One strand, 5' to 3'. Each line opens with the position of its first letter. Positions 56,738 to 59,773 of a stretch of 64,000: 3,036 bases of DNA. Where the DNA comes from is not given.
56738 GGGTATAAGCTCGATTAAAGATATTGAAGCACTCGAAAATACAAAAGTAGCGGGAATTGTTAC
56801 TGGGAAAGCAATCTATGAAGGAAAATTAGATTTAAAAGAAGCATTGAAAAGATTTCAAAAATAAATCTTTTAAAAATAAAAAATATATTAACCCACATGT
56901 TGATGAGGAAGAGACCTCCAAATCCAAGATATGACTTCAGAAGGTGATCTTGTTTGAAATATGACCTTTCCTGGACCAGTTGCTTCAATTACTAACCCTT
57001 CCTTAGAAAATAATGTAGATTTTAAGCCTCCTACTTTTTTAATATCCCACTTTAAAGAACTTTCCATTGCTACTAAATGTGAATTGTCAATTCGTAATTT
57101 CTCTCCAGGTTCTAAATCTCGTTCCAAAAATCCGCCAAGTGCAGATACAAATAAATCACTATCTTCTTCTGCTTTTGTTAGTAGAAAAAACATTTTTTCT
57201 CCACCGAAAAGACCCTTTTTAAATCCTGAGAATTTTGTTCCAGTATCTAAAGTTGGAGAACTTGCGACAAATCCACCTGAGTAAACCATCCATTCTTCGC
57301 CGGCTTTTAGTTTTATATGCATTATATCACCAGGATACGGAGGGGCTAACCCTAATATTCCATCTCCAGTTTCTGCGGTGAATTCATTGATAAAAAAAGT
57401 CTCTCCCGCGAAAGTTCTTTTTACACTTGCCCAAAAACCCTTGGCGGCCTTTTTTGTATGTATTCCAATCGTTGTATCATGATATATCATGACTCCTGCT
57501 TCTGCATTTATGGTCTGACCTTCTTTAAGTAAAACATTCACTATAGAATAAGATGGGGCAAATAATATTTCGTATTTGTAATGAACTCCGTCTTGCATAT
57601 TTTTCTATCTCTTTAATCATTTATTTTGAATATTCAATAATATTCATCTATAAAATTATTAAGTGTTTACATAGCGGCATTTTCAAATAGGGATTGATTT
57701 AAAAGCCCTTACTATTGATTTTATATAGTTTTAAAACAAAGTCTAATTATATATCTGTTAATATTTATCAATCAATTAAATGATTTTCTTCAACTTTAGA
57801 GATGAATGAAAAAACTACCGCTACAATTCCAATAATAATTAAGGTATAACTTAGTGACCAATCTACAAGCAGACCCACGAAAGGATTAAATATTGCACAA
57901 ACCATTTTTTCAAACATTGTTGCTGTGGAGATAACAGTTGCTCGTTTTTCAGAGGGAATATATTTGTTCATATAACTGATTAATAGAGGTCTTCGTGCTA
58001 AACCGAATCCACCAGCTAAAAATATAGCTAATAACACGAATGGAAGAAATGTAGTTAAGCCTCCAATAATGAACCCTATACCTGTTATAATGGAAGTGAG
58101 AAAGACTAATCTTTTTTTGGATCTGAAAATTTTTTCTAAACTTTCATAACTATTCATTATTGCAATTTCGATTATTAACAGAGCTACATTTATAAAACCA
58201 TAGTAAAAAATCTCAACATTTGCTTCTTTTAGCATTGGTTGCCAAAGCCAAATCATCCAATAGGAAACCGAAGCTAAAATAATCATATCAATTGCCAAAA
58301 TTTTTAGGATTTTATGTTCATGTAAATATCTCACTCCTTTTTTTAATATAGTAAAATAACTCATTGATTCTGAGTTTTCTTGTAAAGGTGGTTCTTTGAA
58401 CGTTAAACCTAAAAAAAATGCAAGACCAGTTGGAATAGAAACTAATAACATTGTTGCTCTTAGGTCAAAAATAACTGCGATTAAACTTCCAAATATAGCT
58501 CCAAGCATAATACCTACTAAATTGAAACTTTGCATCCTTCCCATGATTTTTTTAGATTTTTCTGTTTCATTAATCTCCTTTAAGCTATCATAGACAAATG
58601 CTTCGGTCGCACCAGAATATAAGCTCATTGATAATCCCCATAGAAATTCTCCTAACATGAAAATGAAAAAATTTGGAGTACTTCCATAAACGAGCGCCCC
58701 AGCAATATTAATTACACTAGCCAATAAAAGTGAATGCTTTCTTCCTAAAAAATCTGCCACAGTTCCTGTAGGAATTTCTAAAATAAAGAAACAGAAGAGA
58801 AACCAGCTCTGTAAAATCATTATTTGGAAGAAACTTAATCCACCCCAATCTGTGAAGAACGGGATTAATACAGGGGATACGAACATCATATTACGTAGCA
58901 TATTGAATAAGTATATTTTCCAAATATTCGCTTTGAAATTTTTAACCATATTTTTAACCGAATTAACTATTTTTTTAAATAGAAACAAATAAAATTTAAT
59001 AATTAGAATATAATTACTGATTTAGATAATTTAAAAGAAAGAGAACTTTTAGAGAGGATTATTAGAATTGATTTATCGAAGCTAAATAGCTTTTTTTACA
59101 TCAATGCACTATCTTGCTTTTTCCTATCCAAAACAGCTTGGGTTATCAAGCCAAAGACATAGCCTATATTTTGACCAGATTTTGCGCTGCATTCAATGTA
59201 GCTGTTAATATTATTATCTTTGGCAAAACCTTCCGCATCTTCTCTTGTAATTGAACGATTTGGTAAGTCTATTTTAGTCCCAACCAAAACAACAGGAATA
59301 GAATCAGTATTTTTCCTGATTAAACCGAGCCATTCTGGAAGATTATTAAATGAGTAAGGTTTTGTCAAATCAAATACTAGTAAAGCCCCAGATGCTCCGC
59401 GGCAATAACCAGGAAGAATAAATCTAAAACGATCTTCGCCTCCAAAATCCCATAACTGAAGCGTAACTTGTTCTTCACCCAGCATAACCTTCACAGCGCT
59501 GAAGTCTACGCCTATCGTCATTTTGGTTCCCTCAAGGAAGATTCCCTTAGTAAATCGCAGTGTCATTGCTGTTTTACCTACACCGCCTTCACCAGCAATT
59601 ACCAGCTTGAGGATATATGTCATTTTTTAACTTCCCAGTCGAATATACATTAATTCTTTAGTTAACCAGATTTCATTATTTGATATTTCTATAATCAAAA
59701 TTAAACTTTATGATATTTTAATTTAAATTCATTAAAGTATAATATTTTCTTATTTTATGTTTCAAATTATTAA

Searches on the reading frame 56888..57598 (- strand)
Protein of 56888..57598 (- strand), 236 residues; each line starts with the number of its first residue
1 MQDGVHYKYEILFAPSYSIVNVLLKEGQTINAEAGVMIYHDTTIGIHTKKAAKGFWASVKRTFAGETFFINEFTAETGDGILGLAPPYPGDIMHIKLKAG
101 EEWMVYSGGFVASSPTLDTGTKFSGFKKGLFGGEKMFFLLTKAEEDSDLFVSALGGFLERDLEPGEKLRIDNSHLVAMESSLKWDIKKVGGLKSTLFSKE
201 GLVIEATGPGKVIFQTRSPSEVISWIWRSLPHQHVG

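Call 91: search_protein_families(library=pfam, proteins=[window:56888-57598:-], max_evalue=0.00001)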
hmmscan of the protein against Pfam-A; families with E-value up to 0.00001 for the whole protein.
window:56888-57598:- (236 aa): 1 family
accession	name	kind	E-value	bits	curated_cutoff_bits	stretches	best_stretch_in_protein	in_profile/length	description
PF01987.23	AIM24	-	3.5e-58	197.1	25.7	1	9-217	1-205/205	Mitochondrial biogenesis AIM24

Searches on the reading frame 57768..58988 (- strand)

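Call 91: search_protein_families(library=pfam, proteins=[window:57768-58988:-], max_evalue=0.00001)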
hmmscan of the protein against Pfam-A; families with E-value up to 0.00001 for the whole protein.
window:57768-58988:- (406 aa): 2 families
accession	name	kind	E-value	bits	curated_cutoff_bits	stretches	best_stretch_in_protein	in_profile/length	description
PF07690.21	MFS_1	-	1.1e-23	84.2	33.4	1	27-270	6-247/347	Major Facilitator Superfamily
PF00083.30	Sugar_tr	-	1.5e-08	34.4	22.3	1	56-201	48-195/452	Sugar (and other) transporter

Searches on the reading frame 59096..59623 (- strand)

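Call 91: search_protein_families(library=pfam, proteins=[window:59096-59623:-], max_evalue=0.00001)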
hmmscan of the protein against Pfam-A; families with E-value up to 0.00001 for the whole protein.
window:59096-59623:- (175 aa): 3 families
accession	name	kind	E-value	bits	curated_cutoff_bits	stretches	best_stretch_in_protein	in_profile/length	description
PF00071.28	Ras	-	6.4e-44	149.8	21.6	1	6-164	1-160/162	Ras family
PF08477.19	Roc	-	2.7e-27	95.8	27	1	6-119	1-119/119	Ras of Complex, Roc, domain of DAPkinase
PF00025.27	Arf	-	9.5e-08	32.2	22.3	1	5-153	15-163/174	ADP-ribosylation factor family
